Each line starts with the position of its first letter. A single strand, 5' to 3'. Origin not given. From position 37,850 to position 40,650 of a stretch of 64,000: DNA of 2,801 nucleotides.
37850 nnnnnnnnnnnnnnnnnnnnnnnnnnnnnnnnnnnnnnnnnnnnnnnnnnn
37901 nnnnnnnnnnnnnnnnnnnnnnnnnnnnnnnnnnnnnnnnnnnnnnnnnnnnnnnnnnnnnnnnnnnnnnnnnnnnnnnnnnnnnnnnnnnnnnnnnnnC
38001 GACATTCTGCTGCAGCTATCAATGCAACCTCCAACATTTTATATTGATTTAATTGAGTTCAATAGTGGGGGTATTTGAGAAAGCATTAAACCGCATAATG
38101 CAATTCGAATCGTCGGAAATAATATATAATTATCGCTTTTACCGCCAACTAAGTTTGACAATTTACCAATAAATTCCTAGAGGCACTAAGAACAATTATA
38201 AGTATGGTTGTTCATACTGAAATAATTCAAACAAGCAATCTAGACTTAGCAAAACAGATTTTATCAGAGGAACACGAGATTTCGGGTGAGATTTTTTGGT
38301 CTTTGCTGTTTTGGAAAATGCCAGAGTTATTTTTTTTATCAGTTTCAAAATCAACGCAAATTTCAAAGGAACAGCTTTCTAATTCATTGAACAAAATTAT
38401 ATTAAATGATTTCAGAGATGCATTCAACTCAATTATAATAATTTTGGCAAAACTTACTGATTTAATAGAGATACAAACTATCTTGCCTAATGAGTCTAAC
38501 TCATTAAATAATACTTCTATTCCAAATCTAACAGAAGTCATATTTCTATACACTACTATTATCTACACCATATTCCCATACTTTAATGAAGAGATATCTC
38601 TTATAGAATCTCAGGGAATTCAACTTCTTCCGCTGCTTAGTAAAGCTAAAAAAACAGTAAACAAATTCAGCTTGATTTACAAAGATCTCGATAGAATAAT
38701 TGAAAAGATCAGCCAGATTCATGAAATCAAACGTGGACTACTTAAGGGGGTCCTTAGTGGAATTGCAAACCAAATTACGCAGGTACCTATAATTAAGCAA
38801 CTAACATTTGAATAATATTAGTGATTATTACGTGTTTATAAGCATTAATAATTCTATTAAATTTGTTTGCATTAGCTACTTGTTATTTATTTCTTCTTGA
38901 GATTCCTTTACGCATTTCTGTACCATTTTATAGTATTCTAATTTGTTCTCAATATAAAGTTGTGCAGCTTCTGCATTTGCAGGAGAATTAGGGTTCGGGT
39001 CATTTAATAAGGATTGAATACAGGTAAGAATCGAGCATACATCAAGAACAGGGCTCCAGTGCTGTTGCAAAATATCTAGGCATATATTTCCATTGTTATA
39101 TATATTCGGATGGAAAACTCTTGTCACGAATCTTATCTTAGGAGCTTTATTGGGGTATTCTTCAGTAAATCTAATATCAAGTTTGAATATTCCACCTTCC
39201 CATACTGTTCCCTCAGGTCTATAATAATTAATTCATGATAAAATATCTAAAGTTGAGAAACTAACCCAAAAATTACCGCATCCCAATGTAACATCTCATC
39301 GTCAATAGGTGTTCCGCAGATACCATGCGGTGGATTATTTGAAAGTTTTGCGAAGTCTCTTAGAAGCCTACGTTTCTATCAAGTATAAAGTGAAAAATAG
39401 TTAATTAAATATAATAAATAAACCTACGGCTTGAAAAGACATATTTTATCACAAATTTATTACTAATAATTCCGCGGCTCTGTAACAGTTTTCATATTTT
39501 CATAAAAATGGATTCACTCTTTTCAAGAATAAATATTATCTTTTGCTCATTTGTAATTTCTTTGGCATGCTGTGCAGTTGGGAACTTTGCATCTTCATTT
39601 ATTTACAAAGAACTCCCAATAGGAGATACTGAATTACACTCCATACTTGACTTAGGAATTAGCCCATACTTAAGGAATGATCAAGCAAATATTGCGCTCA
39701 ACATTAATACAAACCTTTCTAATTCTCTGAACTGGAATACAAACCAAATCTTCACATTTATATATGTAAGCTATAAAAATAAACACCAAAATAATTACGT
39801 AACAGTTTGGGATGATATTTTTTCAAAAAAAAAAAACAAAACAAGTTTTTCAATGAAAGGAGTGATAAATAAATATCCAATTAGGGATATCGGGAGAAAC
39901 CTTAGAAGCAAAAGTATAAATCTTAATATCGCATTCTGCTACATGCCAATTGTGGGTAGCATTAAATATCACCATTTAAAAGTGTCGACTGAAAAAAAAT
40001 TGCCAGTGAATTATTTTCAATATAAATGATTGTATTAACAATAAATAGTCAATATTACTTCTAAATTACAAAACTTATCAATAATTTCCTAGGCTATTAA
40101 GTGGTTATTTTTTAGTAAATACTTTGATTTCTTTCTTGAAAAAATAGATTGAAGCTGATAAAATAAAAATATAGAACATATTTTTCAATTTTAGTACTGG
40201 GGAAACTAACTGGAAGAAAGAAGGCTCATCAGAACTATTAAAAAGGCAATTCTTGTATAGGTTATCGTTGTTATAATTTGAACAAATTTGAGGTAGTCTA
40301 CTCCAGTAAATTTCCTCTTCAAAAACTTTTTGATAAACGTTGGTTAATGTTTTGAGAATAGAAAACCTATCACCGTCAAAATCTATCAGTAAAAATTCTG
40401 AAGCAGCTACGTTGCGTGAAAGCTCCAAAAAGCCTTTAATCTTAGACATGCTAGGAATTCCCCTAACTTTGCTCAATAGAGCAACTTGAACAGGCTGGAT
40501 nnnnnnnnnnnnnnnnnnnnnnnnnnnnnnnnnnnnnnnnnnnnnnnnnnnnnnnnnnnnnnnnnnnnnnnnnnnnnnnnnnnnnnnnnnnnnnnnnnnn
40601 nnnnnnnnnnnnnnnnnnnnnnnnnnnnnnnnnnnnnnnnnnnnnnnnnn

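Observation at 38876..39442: RAD6/UBC2 E2 is a 3-exon gene; the ORF track shows only a GTG-initiated fragment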

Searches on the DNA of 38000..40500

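Call 42: search_rna_families(source=window, start=38000, end=40500, threshold=evalue, max_evalue=1)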
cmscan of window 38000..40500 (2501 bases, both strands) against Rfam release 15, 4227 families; matches with E-value up to 1: 2.
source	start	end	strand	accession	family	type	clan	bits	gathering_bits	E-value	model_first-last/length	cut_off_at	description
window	38562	38606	-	RF03014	Transposase-1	Gene; sRNA;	-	20.9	42.8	0.28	1-59/59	no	Transposase-1 RNA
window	38169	38328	-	RF03120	Sarbecovirus-5UTR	Cis-reg;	CL00116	13.2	150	0.81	1-298/298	no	Sarbecovirus 5'UTR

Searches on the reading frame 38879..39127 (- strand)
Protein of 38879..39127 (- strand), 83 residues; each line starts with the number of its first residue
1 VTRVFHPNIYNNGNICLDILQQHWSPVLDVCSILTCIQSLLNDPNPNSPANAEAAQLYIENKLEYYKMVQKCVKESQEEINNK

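Call 7: search_protein_families(library=pfam, proteins=[window:38879-39127:-])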
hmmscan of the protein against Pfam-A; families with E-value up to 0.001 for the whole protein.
seq(83 aa): 1 family
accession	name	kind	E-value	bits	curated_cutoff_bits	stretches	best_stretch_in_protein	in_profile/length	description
PF00179.31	UQ_con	-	1.9e-26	92.8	27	1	2-72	68-139/140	Ubiquitin-conjugating enzyme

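Call 8: list_cluster_members(proteins=[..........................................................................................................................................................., window:38879-39127:-])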
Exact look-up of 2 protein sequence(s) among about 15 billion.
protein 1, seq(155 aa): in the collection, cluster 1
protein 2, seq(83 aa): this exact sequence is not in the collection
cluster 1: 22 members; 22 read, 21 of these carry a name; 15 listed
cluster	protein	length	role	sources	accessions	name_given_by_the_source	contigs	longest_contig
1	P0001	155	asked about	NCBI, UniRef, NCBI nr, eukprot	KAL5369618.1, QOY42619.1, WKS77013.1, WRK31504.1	ubiquitin conjugating enzyme E2 [Cryptosporidium parvum] | UBC core domain-containing protein n=2 Tax=Cryptosporidium parvum TaxID=5807 ... | Ubiquitin-conjugating enzyme E2 [Cryptosporidium parvum]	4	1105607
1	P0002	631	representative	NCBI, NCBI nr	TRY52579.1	DnaJ domain containing protein [Cryptosporidium tyzzeri]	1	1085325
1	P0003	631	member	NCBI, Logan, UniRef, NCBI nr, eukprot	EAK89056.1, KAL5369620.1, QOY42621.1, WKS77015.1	DNAj domain, possible transmembrane domain [Cryptosporidium parvum Iowa II] | DNAj domain, possible transmembrane domain n=2 Tax=Cryptosporidium parvum TaxID=5807 ... | QOY42621.1 hypothetical protein CPATCC_001274 [Cryptosporidium parvum]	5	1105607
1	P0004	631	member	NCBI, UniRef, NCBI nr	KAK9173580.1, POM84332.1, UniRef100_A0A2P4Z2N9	DnaJ domain protein [Cryptosporidium meleagridis] | DnaJ homolog subfamily C member 16 n=1 Tax=Cryptosporidium meleagridis TaxID=93969 ...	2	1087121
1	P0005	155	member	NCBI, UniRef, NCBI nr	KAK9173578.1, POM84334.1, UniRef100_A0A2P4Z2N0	Ubiquitin-conjugating enzyme family protein [Cryptosporidium meleagridis] | Ubiquitin-conjugating enzyme family protein n=1 Tax=Cryptosporidium meleagridis ...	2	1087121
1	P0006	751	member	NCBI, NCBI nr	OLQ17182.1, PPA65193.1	Ubiquitin-conjugating enzyme family protein [Cryptosporidium hominis] | Ubiquitin-conjugating enzyme [Cryptosporidium hominis]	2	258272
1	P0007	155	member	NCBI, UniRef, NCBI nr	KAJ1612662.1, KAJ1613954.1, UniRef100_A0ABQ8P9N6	ubiquitin conjugating enzyme E2 [Cryptosporidium canis] | Ubiquitin conjugating enzyme E2 n=1 Tax=Cryptosporidium canis TaxID=195482 ...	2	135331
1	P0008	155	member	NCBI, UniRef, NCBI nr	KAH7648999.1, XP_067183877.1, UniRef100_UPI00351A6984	hypothetical protein FG379_001368 [Cryptosporidium bovis] | uncharacterized protein n=1 Tax=Cryptosporidium bovis TaxID=310047 RepID=UPI00351A6984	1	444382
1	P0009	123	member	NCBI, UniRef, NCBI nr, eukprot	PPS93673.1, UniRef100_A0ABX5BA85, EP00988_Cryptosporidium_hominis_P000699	Ubiquitin-conjugating enzyme E2 [Cryptosporidium hominis] | Ubiquitin-conjugating enzyme E2 n=2 Tax=Cryptosporidium hominis TaxID=237895 ... | PPS93673.1 Ubiquitin-conjugating enzyme E2 [Cryptosporidium hominis]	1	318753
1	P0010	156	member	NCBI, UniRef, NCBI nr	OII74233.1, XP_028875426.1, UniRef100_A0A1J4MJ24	uncharacterized protein cubi_01077 [Cryptosporidium ubiquitum] | UBC core domain-containing protein n=1 Tax=Cryptosporidium ubiquitum TaxID=857276 ...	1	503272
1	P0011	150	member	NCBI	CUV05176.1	unnamed protein product, partial [Cryptosporidium hominis]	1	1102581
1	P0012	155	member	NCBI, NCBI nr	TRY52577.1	Ubiquitin-conjugating enzyme E2 [Cryptosporidium tyzzeri]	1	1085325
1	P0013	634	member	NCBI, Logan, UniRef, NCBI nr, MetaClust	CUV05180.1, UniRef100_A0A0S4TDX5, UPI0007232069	unnamed protein product [Cryptosporidium hominis] | DnaJ homolog subfamily C member 16 n=3 Tax=Cryptosporidium hominis TaxID=237895 ... | status=active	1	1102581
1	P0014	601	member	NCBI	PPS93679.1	DnaJ domain containing protein, partial [Cryptosporidium hominis]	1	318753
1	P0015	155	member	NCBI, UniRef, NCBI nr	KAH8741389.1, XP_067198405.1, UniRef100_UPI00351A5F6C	protein with UBC domain [Cryptosporidium ryanae] | protein with UBC domain n=1 Tax=Cryptosporidium ryanae TaxID=515981 RepID=UPI00351A5F6C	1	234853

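Call 14: find_encoding_contigs(protein=P0001, flank=5000, max_places=4)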
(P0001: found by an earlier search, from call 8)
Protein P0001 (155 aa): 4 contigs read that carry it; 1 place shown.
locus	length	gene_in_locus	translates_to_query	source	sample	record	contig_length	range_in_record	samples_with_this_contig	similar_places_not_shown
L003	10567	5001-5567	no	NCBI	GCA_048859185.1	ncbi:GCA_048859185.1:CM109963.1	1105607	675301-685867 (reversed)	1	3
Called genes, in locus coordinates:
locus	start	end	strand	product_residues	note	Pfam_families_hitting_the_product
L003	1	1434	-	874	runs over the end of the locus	-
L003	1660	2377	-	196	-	PF04051:TRAPP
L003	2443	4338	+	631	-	PF00226:DnaJ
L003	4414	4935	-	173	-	PF04573:SPC22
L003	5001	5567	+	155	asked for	PF00179:UQ_con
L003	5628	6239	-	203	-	-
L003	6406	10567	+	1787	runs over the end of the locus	-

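Call 16: find_encoding_contigs(protein=P0008, flank=1500, max_places=1)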
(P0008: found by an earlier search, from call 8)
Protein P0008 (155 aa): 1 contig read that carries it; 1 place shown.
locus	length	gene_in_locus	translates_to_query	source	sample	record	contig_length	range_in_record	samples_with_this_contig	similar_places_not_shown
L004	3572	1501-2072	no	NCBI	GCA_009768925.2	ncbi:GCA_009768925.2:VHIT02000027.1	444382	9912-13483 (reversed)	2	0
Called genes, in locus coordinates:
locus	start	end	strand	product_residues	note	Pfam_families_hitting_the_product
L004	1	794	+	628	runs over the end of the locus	PF00226:DnaJ, PF00085:Thioredoxin (weak)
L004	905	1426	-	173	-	PF04573:SPC22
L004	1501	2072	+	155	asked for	PF00179:UQ_con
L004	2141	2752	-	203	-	-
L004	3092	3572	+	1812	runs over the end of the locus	-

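Call 18: find_encoding_contigs(protein=P0010, flank=1500, max_places=1)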
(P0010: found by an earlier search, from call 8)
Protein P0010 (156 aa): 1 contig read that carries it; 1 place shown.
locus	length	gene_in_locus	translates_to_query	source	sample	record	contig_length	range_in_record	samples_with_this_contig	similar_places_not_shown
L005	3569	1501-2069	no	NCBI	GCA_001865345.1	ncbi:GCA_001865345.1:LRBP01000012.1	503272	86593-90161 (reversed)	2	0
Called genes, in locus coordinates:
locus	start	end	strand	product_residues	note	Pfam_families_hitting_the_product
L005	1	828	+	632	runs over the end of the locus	PF00226:DnaJ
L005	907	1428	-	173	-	PF04573:SPC22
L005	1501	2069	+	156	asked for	PF00179:UQ_con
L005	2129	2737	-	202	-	-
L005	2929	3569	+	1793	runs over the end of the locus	-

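Call 19: find_encoding_contigs(protein=P0015, flank=1500, max_places=1)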
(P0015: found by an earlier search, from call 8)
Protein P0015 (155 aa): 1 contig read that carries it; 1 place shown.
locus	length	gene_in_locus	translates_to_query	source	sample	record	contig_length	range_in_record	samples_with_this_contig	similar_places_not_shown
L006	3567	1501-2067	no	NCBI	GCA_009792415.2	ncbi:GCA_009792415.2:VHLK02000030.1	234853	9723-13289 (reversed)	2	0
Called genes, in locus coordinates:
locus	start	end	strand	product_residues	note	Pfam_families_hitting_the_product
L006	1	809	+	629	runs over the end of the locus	PF00226:DnaJ, PF00085:Thioredoxin (faint)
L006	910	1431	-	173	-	PF04573:SPC22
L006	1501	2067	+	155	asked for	PF00179:UQ_con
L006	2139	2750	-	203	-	-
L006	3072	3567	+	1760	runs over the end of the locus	-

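Call 20: find_encoding_contigs(protein=P0007, flank=1500, max_places=1)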
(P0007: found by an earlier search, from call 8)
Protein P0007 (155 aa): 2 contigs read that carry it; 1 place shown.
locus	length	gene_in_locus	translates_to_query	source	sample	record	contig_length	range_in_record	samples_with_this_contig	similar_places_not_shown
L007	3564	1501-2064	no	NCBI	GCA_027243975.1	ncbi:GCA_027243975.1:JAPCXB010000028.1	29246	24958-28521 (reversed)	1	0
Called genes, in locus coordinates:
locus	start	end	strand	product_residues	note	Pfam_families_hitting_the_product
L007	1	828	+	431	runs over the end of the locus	-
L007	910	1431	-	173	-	PF04573:SPC22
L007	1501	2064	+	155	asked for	PF00179:UQ_con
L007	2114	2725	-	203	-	-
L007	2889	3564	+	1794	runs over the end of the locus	-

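Call 21: find_encoding_contigs(protein=P0011, flank=1500, max_places=1)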
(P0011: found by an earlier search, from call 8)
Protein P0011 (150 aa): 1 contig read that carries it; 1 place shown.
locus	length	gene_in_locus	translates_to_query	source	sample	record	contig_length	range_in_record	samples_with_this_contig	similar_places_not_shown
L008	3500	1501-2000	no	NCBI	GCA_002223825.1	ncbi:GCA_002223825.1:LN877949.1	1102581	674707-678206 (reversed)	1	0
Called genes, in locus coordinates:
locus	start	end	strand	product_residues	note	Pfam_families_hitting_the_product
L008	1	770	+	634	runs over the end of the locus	PF00226:DnaJ, PF00085:Thioredoxin (faint)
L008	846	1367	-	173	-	PF04573:SPC22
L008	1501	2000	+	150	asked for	PF00179:UQ_con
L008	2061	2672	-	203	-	-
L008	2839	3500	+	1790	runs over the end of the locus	-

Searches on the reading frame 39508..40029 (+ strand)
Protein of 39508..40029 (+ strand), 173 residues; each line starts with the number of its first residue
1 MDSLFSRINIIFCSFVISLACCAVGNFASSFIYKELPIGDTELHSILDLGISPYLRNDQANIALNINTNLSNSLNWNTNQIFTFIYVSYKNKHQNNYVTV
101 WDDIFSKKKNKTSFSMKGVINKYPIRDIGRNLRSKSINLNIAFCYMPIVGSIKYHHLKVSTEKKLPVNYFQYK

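Call 31: list_cluster_members(proteins=[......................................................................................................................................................, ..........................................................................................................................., window:39508-40029:+, window:38204-38815:+])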
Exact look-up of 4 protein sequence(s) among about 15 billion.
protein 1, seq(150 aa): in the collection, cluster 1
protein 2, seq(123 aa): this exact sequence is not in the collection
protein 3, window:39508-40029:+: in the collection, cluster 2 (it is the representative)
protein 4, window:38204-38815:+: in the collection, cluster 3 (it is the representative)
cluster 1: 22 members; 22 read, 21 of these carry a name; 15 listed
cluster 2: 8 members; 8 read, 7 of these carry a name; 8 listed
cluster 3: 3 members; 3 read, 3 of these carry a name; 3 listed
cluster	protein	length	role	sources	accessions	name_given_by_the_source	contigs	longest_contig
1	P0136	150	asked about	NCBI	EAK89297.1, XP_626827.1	protein with UBC domain, ubiquitin conjugating enzyme E2, partial [Cryptosporidium parvum ...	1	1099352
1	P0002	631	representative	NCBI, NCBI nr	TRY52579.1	DnaJ domain containing protein [Cryptosporidium tyzzeri]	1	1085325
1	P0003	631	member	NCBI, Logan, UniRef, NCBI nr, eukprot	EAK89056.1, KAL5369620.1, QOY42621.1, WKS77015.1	DNAj domain, possible transmembrane domain [Cryptosporidium parvum Iowa II] | DNAj domain, possible transmembrane domain n=2 Tax=Cryptosporidium parvum TaxID=5807 ... | QOY42621.1 hypothetical protein CPATCC_001274 [Cryptosporidium parvum]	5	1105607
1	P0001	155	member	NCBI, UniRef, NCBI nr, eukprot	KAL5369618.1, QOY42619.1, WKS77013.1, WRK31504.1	ubiquitin conjugating enzyme E2 [Cryptosporidium parvum] | UBC core domain-containing protein n=2 Tax=Cryptosporidium parvum TaxID=5807 ... | Ubiquitin-conjugating enzyme E2 [Cryptosporidium parvum]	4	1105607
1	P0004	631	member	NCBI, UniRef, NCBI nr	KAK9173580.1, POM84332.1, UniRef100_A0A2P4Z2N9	DnaJ domain protein [Cryptosporidium meleagridis] | DnaJ homolog subfamily C member 16 n=1 Tax=Cryptosporidium meleagridis TaxID=93969 ...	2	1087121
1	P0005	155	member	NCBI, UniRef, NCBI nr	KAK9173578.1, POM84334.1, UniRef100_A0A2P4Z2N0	Ubiquitin-conjugating enzyme family protein [Cryptosporidium meleagridis] | Ubiquitin-conjugating enzyme family protein n=1 Tax=Cryptosporidium meleagridis ...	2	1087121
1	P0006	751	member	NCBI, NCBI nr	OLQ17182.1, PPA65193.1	Ubiquitin-conjugating enzyme family protein [Cryptosporidium hominis] | Ubiquitin-conjugating enzyme [Cryptosporidium hominis]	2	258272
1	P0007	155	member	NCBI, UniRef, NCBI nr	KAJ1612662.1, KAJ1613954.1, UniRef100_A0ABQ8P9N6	ubiquitin conjugating enzyme E2 [Cryptosporidium canis] | Ubiquitin conjugating enzyme E2 n=1 Tax=Cryptosporidium canis TaxID=195482 ...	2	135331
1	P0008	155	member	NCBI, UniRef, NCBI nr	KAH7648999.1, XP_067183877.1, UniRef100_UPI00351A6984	hypothetical protein FG379_001368 [Cryptosporidium bovis] | uncharacterized protein n=1 Tax=Cryptosporidium bovis TaxID=310047 RepID=UPI00351A6984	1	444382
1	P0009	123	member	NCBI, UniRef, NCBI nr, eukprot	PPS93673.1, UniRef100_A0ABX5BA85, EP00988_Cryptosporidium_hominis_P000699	Ubiquitin-conjugating enzyme E2 [Cryptosporidium hominis] | Ubiquitin-conjugating enzyme E2 n=2 Tax=Cryptosporidium hominis TaxID=237895 ... | PPS93673.1 Ubiquitin-conjugating enzyme E2 [Cryptosporidium hominis]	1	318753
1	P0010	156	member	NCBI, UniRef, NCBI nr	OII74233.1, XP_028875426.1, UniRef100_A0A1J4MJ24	uncharacterized protein cubi_01077 [Cryptosporidium ubiquitum] | UBC core domain-containing protein n=1 Tax=Cryptosporidium ubiquitum TaxID=857276 ...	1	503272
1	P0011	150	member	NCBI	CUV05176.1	unnamed protein product, partial [Cryptosporidium hominis]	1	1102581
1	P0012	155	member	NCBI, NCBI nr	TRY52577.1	Ubiquitin-conjugating enzyme E2 [Cryptosporidium tyzzeri]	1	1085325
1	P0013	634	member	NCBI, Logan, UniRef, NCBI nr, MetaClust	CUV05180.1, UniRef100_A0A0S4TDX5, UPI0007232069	unnamed protein product [Cryptosporidium hominis] | DnaJ homolog subfamily C member 16 n=3 Tax=Cryptosporidium hominis TaxID=237895 ... | status=active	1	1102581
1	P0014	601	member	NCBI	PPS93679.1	DnaJ domain containing protein, partial [Cryptosporidium hominis]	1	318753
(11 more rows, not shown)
